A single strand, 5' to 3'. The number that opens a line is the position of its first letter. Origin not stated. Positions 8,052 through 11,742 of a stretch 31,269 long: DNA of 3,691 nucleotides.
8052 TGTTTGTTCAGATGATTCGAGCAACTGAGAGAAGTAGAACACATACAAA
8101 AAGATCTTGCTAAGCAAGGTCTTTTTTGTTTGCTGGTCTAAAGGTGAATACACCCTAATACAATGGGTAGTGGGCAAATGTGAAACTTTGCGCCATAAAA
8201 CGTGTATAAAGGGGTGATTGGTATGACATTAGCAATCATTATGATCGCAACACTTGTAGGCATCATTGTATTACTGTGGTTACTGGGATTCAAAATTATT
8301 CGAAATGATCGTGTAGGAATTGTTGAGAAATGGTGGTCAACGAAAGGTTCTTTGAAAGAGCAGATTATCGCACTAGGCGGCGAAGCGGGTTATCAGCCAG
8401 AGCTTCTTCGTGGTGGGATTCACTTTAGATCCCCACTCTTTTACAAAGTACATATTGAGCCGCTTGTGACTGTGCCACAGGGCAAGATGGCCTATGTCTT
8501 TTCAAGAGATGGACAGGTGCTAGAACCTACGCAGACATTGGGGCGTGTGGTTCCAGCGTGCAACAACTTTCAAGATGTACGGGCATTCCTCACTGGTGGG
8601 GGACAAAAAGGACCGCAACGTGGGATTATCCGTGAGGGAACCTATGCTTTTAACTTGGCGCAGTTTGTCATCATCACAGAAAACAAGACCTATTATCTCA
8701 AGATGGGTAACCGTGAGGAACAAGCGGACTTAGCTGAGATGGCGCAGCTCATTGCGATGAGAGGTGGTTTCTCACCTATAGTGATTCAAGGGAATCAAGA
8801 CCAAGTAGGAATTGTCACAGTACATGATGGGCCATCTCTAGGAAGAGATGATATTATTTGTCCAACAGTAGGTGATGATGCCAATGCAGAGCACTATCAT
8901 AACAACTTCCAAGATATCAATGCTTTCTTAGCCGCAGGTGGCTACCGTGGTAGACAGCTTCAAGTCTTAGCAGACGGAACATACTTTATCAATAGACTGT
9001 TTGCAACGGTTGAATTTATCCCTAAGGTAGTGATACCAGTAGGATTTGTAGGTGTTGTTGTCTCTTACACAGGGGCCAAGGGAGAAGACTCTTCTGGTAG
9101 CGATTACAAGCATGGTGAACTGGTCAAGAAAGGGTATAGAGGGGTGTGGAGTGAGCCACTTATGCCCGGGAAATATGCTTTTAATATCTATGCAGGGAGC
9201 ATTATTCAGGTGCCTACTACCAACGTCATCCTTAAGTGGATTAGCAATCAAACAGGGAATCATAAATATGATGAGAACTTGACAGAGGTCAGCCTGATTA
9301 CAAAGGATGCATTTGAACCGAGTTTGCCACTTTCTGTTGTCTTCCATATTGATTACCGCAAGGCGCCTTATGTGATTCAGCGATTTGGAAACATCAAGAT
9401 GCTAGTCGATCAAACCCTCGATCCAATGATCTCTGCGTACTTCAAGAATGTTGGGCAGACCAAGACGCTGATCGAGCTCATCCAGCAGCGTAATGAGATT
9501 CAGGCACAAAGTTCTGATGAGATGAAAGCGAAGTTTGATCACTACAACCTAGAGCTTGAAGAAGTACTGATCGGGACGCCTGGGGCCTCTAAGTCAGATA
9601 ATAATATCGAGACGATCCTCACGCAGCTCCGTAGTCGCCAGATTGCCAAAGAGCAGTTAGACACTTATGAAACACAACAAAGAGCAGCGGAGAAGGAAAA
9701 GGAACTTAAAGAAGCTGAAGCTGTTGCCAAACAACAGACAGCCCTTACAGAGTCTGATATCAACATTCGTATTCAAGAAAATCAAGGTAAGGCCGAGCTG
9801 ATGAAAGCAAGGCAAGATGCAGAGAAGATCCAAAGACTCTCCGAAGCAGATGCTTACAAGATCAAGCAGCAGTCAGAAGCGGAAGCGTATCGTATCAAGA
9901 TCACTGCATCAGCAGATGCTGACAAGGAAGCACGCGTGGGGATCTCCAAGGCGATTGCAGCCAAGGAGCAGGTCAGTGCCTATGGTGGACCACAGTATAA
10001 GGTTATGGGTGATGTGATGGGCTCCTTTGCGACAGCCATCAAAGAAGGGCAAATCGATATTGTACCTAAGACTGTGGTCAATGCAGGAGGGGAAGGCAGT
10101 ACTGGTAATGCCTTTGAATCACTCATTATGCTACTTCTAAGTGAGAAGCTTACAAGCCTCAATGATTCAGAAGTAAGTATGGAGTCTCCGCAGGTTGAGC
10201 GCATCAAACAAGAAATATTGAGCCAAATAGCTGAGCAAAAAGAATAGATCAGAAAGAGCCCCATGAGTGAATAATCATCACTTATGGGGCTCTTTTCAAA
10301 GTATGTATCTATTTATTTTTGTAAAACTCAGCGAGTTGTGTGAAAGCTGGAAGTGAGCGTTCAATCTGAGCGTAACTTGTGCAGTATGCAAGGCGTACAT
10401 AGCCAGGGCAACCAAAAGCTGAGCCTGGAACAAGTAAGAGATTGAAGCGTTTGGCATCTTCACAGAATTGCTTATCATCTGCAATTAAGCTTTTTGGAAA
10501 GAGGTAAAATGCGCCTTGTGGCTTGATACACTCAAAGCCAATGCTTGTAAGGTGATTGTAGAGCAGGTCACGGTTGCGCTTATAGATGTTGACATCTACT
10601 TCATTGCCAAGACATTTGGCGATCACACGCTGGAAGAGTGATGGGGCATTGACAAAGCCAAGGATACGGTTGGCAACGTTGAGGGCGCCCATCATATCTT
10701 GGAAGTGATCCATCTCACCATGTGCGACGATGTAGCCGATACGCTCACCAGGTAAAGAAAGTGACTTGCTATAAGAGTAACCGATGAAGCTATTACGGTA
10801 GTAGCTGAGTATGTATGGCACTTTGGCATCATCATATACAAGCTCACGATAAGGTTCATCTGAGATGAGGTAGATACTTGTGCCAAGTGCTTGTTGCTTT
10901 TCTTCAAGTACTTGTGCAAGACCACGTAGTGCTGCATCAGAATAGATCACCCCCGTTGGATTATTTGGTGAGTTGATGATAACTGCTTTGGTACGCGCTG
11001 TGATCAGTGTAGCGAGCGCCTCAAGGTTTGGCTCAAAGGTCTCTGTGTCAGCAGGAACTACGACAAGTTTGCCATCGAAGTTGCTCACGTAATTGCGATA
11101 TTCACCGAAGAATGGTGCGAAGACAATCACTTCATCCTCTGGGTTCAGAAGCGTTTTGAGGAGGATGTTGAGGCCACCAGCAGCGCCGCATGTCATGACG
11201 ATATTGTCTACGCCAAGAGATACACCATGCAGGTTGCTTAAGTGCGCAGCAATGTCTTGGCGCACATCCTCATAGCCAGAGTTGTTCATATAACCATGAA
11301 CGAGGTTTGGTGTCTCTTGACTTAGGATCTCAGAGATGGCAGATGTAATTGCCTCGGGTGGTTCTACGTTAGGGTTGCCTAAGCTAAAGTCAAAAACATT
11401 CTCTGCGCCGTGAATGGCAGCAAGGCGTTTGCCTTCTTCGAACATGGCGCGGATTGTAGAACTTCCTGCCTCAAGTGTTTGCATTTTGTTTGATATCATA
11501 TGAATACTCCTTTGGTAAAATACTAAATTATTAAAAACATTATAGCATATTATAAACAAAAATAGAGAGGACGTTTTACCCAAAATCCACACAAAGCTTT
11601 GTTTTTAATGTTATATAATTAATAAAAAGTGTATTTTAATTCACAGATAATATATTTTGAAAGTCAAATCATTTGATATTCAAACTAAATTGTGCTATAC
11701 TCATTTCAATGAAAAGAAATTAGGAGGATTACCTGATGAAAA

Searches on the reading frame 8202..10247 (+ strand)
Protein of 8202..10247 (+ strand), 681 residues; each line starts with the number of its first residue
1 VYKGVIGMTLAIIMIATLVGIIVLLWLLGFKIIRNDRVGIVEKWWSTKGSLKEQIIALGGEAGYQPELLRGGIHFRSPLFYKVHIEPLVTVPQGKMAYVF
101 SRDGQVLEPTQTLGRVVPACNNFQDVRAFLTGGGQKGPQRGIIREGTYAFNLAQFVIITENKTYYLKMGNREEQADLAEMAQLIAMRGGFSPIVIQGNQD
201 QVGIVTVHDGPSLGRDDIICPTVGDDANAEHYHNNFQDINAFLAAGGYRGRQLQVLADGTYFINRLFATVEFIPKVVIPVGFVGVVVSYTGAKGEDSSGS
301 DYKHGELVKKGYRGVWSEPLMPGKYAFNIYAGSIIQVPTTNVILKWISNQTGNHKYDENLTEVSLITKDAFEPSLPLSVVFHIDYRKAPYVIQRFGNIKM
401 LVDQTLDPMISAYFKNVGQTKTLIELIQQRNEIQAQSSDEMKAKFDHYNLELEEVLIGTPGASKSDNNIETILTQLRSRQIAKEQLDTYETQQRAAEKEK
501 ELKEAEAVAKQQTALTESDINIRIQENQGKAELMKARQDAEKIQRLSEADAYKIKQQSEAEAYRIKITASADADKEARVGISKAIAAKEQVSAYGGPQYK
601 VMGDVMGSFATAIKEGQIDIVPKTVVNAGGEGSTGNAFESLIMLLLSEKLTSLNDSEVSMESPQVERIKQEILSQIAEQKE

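Call 3: search_protein_families(library=pfam, proteins=[window:8202-10247:+], max_evalue=0.01)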
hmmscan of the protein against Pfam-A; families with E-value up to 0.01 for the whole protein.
window:8202-10247:+ (681 aa): 1 family
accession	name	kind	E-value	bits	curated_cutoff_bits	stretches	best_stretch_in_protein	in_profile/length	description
PF01145.31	Band_7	-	9.3e-17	62.1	23.6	1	277-499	2-175/176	SPFH domain / Band 7 family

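Call 4: search_protein_families(library=ncbifam, proteins=[window:8202-10247:+], max_evalue=0.01)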
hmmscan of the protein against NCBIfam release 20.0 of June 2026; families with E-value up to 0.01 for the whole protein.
window:8202-10247:+ (681 aa): 0 families

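Call 71: search_protein_families(library=ncbifam, proteins=[window:8202-10247:+], max_evalue=0.00001)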
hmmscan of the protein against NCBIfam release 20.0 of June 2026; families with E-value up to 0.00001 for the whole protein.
window:8202-10247:+ (681 aa): 0 families

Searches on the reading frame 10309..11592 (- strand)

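Call 19: search_protein_families(library=pfam, proteins=[window:10309-11592:-], max_evalue=0.001)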
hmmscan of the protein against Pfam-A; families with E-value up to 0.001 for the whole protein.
window:10309-11592:- (427 aa): 3 families
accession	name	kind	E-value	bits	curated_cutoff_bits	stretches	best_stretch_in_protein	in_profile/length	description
PF00155.27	Aminotran_1_2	-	2.4e-51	175.5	19.7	1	65-412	2-356/361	Aminotransferase class I and II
PF01041.23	DegT_DnrJ_EryC1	-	5.8e-06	26.2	19.8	1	126-206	37-118/360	DegT/DnrJ/EryC1/StrS aminotransferase family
PF01053.26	Cys_Met_Meta_PP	-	0.00013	21.1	27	1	126-214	66-151/381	Cys/Met metabolism PLP-dependent enzyme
